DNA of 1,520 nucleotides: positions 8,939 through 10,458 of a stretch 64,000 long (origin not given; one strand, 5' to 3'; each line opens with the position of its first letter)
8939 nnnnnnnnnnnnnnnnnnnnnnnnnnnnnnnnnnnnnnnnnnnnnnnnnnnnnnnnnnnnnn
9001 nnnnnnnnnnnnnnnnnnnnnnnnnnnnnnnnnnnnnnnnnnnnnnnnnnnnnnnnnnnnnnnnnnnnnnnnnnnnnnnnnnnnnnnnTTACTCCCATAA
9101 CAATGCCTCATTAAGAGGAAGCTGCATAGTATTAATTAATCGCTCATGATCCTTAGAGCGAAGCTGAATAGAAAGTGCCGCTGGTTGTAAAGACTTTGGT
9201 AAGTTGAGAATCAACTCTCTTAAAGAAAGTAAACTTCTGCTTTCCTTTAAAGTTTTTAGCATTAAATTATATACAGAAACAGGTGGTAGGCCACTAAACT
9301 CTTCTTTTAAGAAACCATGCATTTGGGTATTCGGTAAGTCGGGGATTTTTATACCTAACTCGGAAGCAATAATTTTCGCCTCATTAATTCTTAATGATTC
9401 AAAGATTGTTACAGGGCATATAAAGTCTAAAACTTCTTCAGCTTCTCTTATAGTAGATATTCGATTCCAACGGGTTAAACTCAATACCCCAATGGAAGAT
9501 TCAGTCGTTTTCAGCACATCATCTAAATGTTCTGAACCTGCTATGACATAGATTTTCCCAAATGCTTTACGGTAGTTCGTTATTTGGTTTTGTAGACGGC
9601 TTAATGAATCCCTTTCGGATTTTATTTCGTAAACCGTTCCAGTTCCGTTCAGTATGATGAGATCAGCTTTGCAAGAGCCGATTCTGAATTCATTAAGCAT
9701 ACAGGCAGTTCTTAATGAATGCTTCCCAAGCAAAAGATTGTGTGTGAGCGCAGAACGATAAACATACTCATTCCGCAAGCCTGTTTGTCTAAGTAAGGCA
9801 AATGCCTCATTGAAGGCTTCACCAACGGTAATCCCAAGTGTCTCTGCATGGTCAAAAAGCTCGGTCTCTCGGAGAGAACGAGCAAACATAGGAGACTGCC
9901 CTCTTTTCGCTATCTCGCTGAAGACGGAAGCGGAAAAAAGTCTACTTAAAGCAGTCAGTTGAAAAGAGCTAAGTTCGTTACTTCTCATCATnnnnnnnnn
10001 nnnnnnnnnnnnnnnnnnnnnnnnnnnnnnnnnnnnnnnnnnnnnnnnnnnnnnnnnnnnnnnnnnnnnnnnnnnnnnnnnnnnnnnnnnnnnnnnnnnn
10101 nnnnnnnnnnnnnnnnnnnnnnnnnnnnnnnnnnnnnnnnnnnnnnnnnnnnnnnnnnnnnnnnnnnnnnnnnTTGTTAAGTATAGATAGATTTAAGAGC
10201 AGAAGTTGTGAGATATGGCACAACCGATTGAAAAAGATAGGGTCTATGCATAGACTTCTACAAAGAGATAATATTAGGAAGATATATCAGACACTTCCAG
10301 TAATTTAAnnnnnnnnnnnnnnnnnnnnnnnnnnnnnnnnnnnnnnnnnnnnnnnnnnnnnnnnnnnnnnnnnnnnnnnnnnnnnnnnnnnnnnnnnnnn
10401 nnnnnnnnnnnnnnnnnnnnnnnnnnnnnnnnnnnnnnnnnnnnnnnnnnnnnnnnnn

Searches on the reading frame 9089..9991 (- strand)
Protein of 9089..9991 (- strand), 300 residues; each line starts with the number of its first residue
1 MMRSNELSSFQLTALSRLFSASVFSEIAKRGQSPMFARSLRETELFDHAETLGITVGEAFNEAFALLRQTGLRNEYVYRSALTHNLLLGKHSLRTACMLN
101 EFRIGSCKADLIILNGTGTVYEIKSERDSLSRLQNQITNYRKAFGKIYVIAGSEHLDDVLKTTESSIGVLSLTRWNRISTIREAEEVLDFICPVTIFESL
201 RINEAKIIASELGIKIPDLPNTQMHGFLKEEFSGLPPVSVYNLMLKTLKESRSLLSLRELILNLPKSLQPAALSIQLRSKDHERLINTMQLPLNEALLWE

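Call 7: search_protein_families(library=pfam, proteins=[window:9089-9991:-], max_evalue=0.01)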
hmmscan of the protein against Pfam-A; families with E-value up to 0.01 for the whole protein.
window:9089-9991:- (300 aa): 0 families

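Call 8: search_protein_families(library=padloc, proteins=[window:9089-9991:-], max_evalue=0.01)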
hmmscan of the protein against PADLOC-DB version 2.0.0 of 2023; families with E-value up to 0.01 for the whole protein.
window:9089-9991:- (300 aa): 1 family
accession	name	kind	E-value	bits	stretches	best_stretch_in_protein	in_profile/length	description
PDLC02989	cll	-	7.5e-20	69.8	1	86-182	17-115/265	-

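Call 12: search_protein_families(library=ncbifam, proteins=[window:9089-9991:-], max_evalue=0.01)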
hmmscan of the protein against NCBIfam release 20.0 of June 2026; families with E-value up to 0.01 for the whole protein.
window:9089-9991:- (300 aa): 1 family
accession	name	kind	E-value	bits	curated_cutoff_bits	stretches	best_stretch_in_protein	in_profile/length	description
NF033832.1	sce7726_fam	subfamily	4.3e-52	176.7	70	1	73-252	1-183/184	sce7726 family protein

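Call 62: search_solved_structures(query=window:9089-9991:-, max_evalue=1)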
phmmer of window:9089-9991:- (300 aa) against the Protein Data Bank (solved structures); distinct sequences matched with E-value up to 1: 3.
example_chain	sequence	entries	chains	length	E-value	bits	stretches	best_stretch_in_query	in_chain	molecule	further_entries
2qvs_B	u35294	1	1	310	0.31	13.8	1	120-216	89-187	cAMP-dependent protein kinase type II-alpha regulatory subunit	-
3j4q_B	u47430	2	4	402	0.49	13.2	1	120-216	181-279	cAMP-dependent protein kinase type II-alpha regulatory subunit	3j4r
9d2f_b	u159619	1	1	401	0.49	13.1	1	120-216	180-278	cAMP-dependent protein kinase type II-alpha regulatory subunit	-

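Call 64: find_homologous_proteins(query=window:9089-9991:-, max_evalue=0.00001)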
Query window:9089-9991:- (300 aa): 2187 proteins with E <= 0.00001 among 5187 candidates; the best 120 are listed.
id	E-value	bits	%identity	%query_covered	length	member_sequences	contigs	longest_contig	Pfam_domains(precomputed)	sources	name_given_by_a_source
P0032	1.1e-186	637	98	100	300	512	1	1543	PF26915.1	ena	-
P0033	6.2e-173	592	94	100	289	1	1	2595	PF26915.1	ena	-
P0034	8.3e-166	568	86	100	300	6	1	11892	PF26915.1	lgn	-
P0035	5.0e-162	556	87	100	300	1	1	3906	PF26915.1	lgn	-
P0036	1.7e-149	515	90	89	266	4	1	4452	PF26915.1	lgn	-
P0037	4.1e-131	455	78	89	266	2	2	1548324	PF26915.1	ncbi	-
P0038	5.4e-127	441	96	71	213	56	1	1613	PF26915.1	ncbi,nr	ncbi:TPA: sce7726 family protein, partial [Klebsiella pneumoniae subsp. pneumoniae]|nr:sce7726 famil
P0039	2.3e-111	390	62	96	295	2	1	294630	PF26915.1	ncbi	-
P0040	2.4e-111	390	93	68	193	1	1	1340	PF26915.1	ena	-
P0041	3.0e-110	386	61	99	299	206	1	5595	PF26915.1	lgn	-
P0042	3.4e-110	386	60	98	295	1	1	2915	PF26915.1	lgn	-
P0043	4.2e-110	386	60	98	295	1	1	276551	PF26915.1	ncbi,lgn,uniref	ncbi:sce7726 family protein [Sodalis sp. dw_96]|uniref:sce7726 family protein n=1 Tax=Sodalis sp. dw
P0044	8.9e-110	385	97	61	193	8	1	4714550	PF26915.1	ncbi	-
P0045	4.5e-109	382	63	98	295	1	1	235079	PF26915.1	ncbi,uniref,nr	ncbi:sce7726 family protein [Cedecea colo]|uniref:Sce7726 family protein n=1 Tax=Cedecea colo TaxID=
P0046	5.1e-109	382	62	98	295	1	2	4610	PF26915.1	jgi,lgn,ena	jgi:hypothetical protein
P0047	5.8e-109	382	60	98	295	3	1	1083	PF26915.1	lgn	-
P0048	8.6e-109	381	60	98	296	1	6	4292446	PF26915.1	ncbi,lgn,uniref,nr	ncbi:sce7726 family protein [Burkholderia gladioli]|uniref:sce7726 family protein n=1 Tax=Burkholder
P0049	8.9e-109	381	61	98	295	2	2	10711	PF26915.1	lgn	-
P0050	2.0e-108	380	61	96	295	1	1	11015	PF26915.1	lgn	-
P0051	2.2e-108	380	61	96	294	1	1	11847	PF26915.1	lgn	-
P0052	2.3e-108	380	61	96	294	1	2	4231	PF26915.1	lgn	-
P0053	2.8e-108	380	61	96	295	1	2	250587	PF26915.1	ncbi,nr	ncbi:sce7726 family protein [Pantoea agglomerans]|nr:sce7726 family protein [Pantoea agglomerans] NE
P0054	3.1e-108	379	60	98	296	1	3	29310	PF26915.1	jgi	jgi:hypothetical protein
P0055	3.2e-108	379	61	96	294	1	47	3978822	PF26915.1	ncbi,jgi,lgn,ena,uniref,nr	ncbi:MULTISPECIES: sce7726 family protein [Pantoea]|uniref:sce7726 family protein n=1 Tax=Pantoea Ta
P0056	3.2e-108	379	61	96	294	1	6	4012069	PF26915.1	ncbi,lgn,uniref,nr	ncbi:sce7726 family protein [Pantoea agglomerans]|uniref:sce7726 family protein n=1 Tax=Enterobacter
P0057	4.3e-108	379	61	96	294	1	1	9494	PF26915.1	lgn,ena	-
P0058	7.7e-108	378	60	98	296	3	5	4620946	PF26915.1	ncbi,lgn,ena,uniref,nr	ncbi:hypothetical protein SAMN05444172_8078 [Burkholderia sp. GAS332]|uniref:sce7726 family protein 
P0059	8.1e-108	378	60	96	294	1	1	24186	PF26915.1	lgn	-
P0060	1.3e-107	377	60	95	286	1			PF26915.1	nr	nr:sce7726 family protein [Sodalis sp. dw_96]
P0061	3.6e-107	376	61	96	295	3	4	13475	PF26915.1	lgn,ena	-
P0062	4.4e-107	376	59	98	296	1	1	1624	PF26915.1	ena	-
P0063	4.9e-107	376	60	98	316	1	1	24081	PF26915.1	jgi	jgi:hypothetical protein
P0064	5.1e-107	376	62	97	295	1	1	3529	PF26915.1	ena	-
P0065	5.4e-107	375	60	98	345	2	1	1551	PF26915.1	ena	-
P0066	5.8e-107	375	62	98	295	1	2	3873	PF26915.1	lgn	-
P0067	7.0e-107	375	61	98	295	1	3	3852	PF26915.1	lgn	-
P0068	8.7e-107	375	60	98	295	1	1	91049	PF26915.1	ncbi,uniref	ncbi:sce7726 family protein [Paraburkholderia nemoris]|uniref:sce7726 family protein n=1 Tax=Parabur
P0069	1.4e-106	374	61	97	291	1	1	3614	PF26915.1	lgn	-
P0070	2.1e-106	374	59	96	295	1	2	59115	PF26915.1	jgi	jgi:hypothetical protein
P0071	2.4e-106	373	91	65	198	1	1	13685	PF26915.1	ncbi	ncbi:sce7726 family protein [Escherichia coli]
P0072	9.1e-106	371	60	97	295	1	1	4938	PF26915.1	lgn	-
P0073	9.7e-106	371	59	98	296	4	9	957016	PF26915.1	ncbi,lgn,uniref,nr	ncbi:sce7726 family protein [Paraburkholderia caledonica]|uniref:sce7726 family protein n=1 Tax=Para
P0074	1.0e-105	371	60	97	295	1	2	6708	PF26915.1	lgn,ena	-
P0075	1.2e-105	371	59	97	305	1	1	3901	PF26915.1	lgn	-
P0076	1.8e-105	370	59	98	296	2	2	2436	PF26915.1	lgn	-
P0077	1.9e-105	370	60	97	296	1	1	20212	PF26915.1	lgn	-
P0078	2.6e-105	370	60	98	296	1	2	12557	PF26915.1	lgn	-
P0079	2.8e-105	370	59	98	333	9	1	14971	PF26915.1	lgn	-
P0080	2.9e-105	370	59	98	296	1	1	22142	PF26915.1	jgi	jgi:hypothetical protein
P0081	4.4e-105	369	58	96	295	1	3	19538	PF26915.1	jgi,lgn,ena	-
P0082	5.1e-105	369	59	96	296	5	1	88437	PF26915.1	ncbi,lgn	-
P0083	6.3e-105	369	60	96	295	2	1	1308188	PF26915.1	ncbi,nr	ncbi:hypothetical protein PIN31009_01130 [Pandoraea iniqua]|nr:hypothetical protein PIN31009_01130 [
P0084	7.1e-105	368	60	97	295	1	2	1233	PF26915.1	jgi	jgi:hypothetical protein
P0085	1.3e-104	368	58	100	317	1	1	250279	PF26915.1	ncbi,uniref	ncbi:hypothetical protein ABIE11_003274 [Lelliottia sp. 489]|uniref:sce7726 family protein n=1 Tax=L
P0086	2.5e-104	367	59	96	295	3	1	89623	PF26915.1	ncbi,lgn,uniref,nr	ncbi:hypothetical protein PHO31112_04645 [Pandoraea horticolens]|uniref:Bacteriophage protein n=2 Ta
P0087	2.6e-104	367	58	98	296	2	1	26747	PF26915.1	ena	-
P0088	2.8e-104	367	60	94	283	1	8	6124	PF26915.1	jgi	jgi:hypothetical protein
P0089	2.9e-104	366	58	96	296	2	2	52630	PF26915.1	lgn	-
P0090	3.0e-104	366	60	96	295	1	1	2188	PF26915.1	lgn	-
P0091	3.7e-104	366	58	98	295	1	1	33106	PF26915.1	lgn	-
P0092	3.8e-104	366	60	94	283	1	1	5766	PF26915.1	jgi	-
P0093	5.2e-104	366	58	96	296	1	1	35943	PF26915.1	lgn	-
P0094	5.4e-104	366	57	98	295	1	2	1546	PF26915.1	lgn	-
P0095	6.4e-104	365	59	96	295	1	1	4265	PF26915.1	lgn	-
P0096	8.1e-104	365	58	97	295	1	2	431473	PF26915.1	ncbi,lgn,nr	ncbi:MAG: sce7726 family protein [Gammaproteobacteria bacterium]|nr:sce7726 family protein [Gammapro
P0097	1.1e-103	365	61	97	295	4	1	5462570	PF26915.1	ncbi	ncbi:sce7726 family protein [Caulobacter segnis]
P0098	1.4e-103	364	60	94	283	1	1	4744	PF26915.1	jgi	-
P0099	1.5e-103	364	59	98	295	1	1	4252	PF26915.1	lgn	-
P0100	1.7e-103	364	62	91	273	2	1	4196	PF26915.1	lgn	-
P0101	1.8e-103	364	59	97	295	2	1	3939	PF26915.1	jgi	-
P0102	2.9e-103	363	59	98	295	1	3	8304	PF26915.1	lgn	-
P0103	3.4e-103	363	59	97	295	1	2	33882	PF26915.1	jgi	jgi:hypothetical protein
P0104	3.7e-103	363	59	96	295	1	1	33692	PF26915.1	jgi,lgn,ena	-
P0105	4.5e-103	363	59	96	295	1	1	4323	PF26915.1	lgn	-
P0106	5.2e-103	362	58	96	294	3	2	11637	PF26915.1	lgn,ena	-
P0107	6.9e-103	362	58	97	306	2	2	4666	PF26915.1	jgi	-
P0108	7.1e-103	362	58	97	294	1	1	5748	PF26915.1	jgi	jgi:hypothetical protein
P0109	7.7e-103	362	58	98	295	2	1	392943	PF26915.1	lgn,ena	-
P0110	8.6e-103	362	60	97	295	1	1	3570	PF26915.1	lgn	-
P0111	1.0e-102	361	57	97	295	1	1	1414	PF26915.1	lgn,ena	-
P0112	1.2e-102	361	56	99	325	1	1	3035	PF26915.1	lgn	-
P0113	1.3e-102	361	58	98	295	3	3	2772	PF26915.1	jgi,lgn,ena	-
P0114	1.4e-102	361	58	97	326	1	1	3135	PF26915.1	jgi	jgi:hypothetical protein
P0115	1.8e-102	361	59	97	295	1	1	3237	PF26915.1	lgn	-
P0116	2.1e-102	360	58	97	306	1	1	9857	PF26915.1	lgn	-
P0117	2.1e-102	360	57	98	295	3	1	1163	PF26915.1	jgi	jgi:hypothetical protein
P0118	2.4e-102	360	58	97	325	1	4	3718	PF26915.1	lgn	-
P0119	2.7e-102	360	58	98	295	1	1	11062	PF26915.1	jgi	-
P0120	2.8e-102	360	57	100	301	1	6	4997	PF26915.1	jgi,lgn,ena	-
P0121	2.9e-102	360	57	96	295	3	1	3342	PF26915.1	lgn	-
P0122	4.0e-102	359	60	97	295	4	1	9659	PF26915.1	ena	-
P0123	4.6e-102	359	57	96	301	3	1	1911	PF26915.1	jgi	jgi:hypothetical protein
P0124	6.6e-102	359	56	96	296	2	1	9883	PF26915.1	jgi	jgi:hypothetical protein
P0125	6.7e-102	359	58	97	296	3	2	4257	PF26915.1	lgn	-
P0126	6.7e-102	359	60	97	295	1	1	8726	PF26915.1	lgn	-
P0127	6.8e-102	359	56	98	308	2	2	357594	PF26915.1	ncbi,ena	-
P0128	1.1e-101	358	58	98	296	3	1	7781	PF26915.1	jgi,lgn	jgi:hypothetical protein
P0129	1.1e-101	358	59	96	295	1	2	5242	PF26915.1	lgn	-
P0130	1.2e-101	358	58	96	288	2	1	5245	PF26915.1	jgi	jgi:hypothetical protein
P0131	1.9e-101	357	56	97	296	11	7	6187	PF26915.1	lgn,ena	-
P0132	2.1e-101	357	57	96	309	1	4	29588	PF26915.1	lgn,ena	-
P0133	2.1e-101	357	58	96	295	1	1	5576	PF26915.1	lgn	-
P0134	2.3e-101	357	59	98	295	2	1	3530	PF26915.1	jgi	-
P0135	2.4e-101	357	56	96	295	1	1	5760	PF26915.1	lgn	-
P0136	2.8e-101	357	59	97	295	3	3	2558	PF26915.1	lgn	-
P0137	5.1e-101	356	58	96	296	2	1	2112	PF26915.1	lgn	-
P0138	5.2e-101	356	54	98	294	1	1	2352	PF26915.1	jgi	jgi:hypothetical protein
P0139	5.3e-101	356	56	96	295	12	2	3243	PF26915.1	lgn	-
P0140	7.6e-101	355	56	96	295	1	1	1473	PF26915.1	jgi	jgi:hypothetical protein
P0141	9.6e-101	355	56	96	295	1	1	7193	PF26915.1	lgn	-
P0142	1.1e-100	355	57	98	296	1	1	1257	PF26915.1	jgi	jgi:hypothetical protein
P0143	1.2e-100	355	56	98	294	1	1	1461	PF26915.1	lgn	-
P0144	1.3e-100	354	58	96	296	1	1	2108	PF26915.1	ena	-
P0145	1.3e-100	354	57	97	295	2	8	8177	PF26915.1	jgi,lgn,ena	-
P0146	1.5e-100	354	57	98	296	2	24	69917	PF26915.1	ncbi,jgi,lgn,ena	ncbi:MAG: sce7726 family protein [Acidithiobacillus ferrooxidans]|jgi:hypothetical protein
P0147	1.5e-100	354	60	96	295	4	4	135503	PF26915.1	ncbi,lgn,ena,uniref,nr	ncbi:sce7726 family protein [Phenylobacterium sp. RIFCSPHIGHO2_01_FULL_69_31]|uniref:sce7726 family 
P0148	1.7e-100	354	57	98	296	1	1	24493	PF26915.1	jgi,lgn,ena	-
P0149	1.8e-100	354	56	98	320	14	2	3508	PF26915.1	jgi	jgi:hypothetical protein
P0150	2.0e-100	354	56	98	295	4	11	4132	PF26915.1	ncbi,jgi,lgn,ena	-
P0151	2.7e-100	353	59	97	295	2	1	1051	PF26915.1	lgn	-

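Call 67: find_encoding_contigs(protein=P0055, flank=3000, max_places=4)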
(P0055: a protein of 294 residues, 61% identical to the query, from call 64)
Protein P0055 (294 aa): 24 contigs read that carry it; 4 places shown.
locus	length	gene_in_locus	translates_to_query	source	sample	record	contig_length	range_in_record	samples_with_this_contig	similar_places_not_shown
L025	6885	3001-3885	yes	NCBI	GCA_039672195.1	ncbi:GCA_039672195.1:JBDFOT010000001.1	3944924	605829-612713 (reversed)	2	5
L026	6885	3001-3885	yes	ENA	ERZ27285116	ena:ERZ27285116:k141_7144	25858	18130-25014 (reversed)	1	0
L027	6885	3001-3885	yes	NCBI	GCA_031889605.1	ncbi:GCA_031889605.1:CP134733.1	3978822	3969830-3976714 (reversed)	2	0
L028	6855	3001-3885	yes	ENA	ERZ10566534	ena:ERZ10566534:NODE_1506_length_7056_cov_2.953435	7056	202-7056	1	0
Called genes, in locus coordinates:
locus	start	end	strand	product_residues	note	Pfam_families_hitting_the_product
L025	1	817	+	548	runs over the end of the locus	PF14849:YidC_periplas, PF02096:60KD_IMP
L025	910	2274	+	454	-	PF10396:TrmE_N, PF12631:MnmE_helical, PF01926:MMR_HSR1, PF02421:FeoB_N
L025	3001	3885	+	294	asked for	PF26915:Phage_P4_cII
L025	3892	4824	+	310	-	-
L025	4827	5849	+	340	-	PF08808:RES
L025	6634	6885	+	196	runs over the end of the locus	PF00881:Nitroreductase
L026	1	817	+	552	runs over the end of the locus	?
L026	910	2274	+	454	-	PF10396:TrmE_N, PF12631:MnmE_helical, PF01926:MMR_HSR1, PF02421:FeoB_N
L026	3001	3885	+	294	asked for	PF26915:Phage_P4_cII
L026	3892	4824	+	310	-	-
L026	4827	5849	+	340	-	PF08808:RES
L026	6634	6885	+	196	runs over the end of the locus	PF00881:Nitroreductase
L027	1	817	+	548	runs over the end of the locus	PF14849:YidC_periplas, PF02096:60KD_IMP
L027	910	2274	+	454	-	PF10396:TrmE_N, PF12631:MnmE_helical, PF01926:MMR_HSR1, PF02421:FeoB_N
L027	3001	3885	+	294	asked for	PF26915:Phage_P4_cII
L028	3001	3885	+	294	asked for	PF26915:Phage_P4_cII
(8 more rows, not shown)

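Call 68: find_encoding_contigs(protein=P0085, flank=3000, max_places=2)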
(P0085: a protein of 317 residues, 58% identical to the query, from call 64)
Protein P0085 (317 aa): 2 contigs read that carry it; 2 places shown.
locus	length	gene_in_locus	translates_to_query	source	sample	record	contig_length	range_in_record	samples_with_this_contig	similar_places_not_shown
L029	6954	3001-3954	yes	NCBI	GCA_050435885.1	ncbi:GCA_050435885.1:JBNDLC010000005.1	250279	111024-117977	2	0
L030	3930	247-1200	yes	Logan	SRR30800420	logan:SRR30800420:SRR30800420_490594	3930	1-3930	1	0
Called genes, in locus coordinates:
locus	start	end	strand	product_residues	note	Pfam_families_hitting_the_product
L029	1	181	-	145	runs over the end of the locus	-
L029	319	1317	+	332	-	-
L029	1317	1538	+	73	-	-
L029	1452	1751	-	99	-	PF13744:HTH_37 (weak), PF01381:HTH_3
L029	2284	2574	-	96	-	PF08845:SymE_toxin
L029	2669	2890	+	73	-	-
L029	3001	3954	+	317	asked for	PF26915:Phage_P4_cII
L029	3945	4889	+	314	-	-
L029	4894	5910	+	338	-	PF08808:RES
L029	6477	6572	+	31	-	-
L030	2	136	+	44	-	?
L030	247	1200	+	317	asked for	PF26915:Phage_P4_cII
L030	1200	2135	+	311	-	-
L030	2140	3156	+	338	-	PF08808:RES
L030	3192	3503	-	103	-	-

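Call 71: predict_structure(alignment_id=A6)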
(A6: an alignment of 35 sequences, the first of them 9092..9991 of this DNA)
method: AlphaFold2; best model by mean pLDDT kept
length: 300 residues; sequences in the alignment: 35
mean_pLDDT: 72.6   pTM: 0.55
mean pLDDT of the five models: 72.6, 72.6, 71.7, 68.4, 67.7
residues with pLDDT >= 90: 76; 70-90: 108; 50-70: 62; < 50: 54
segments of 3 or more residues with pLDDT < 50: 1-4, 71-95, 254-277
pLDDT, mean of each block of 10 residues (from residue 1): 59 73 70 90 81 79 64 40 33 52 78 63 61 85 87 84 88 61 86 94 94 94 92 95 87 49 41 44 66 89
secondary structure, 60 per line:
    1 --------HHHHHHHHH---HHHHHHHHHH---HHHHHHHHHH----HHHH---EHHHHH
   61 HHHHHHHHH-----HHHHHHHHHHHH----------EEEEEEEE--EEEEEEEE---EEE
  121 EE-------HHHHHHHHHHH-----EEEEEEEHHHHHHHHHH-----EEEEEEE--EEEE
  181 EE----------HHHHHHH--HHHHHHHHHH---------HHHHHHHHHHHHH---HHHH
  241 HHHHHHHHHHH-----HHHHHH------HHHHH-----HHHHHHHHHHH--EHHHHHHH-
elements in order: H9-17 H21-30 H34-43 H48-51 H56-69 H75-86 E97-104 E107-114 E118-122 H130-140 E146-152 H153-162 E168-174 E177-182 H193-199 H202-211 H221-233 H237-251 H257-262 H269-273 H279-289 H293-299

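Call 74: fold_search(model_id=the predicted structure, library=pdb)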
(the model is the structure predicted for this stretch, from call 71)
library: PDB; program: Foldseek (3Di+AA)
matches with E <= 10: 336; with E <= 0.001: 1
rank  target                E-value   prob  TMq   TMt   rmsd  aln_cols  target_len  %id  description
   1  3dnx                  9.7e-04  1.00  0.28  0.51   7.5       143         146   14  SPO1766 protein of unknown function from Silicibacter pomeroyi. (released 2008-09-02)
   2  7qpg_W                2.8e-02  0.08  0.11  0.07  24.2       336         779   12  Human RZZ kinetochore corona complex. (released 2022-03-16)
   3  4zsf_A                3.3e-02  0.47  0.16  0.18  16.1       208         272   15  Crystal structure of pre-specific restriction endonuclease BsaWI-DNA complex (released 2015-10-07)
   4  2nrx_B                1.9e-01  0.16  0.19  0.25  21.5       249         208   10  Crystal structure of the C-terminal half of UvrC, in the presence of sulfate molecules (released 2007-02-06)
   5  7ste_E                2.0e-01  0.11  0.15  0.13  17.6       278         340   12  Rad24-RFC ADP state (released 2022-04-06)
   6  3hyt_C                2.8e-01  0.13  0.17  0.20  20.3       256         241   10  Structural Basis of GDP Release and Gating in G Protein Coupled Fe2+ Transport (released 2009-08-25)
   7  8thb_E                4.5e-01  0.08  0.16  0.14  18.9       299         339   12  Structure of the Saccharomyces cerevisiae PCNA clamp unloader Elg1-RFC complex (released 2024-05-22)
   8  9hvq_M                4.5e-01  0.07  0.16  0.07  18.5       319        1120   14  Structure of the transcribing Pol II-DSIF-PAF-SPT6-RECQL5 complex (released 2025-07-16)
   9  7thj_E                5.3e-01  0.11  0.17  0.15  16.8       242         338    8  Structure of the yeast clamp loader (Replication Factor C RFC) bound to the sliding clamp (Proliferating Cell Nuclear  (released 2022-02-16)
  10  9m2w_A                5.5e-01  0.11  0.14  0.11  14.9       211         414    8  The cryo-EM structure of 26S proteasome-Midnolin complex in the MD state (released 2025-09-10)
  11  1olm_C                5.5e-01  0.04  0.10  0.09  14.8       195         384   12  Supernatant Protein Factor in Complex with RRR-alpha-Tocopherylquinone: A Link between Oxidized Vitamin E and Choleste (released 2004-08-12)
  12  4ik0_A                7.2e-01  0.13  0.15  0.16  13.1       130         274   11  Crystal structure of diaminopimelate epimerase Y268A mutant from Escherichia coli (released 2013-02-20)
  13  6p14                  7.6e-01  0.09  0.14  0.16  22.6       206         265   12  Structure of spastin AAA domain (T692A mutant) in complex with a diaminotriazole-based inhibitor (crystal form B) (released 2019-07-24)
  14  2gb7_B                9.5e-01  0.07  0.20  0.20  20.2       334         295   11  Metal-depleted Ecl18kI in complex with uncleaved, modified DNA (released 2006-06-20)
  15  9f6k_A                1.0e+00  0.06  0.16  0.07  14.8       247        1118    9  Human DNA Polymerase epsilon bound to T-C mismatched DNA (Frayed Substrate state) (released 2024-08-07)
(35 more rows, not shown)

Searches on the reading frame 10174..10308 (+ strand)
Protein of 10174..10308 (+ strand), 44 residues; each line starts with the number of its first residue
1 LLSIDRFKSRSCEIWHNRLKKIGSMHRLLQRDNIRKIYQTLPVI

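Call 7: search_protein_families(library=pfam, proteins=[window:10174-10308:+], max_evalue=0.01)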
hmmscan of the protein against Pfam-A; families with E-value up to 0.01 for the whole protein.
window:10174-10308:+ (44 aa): 0 families
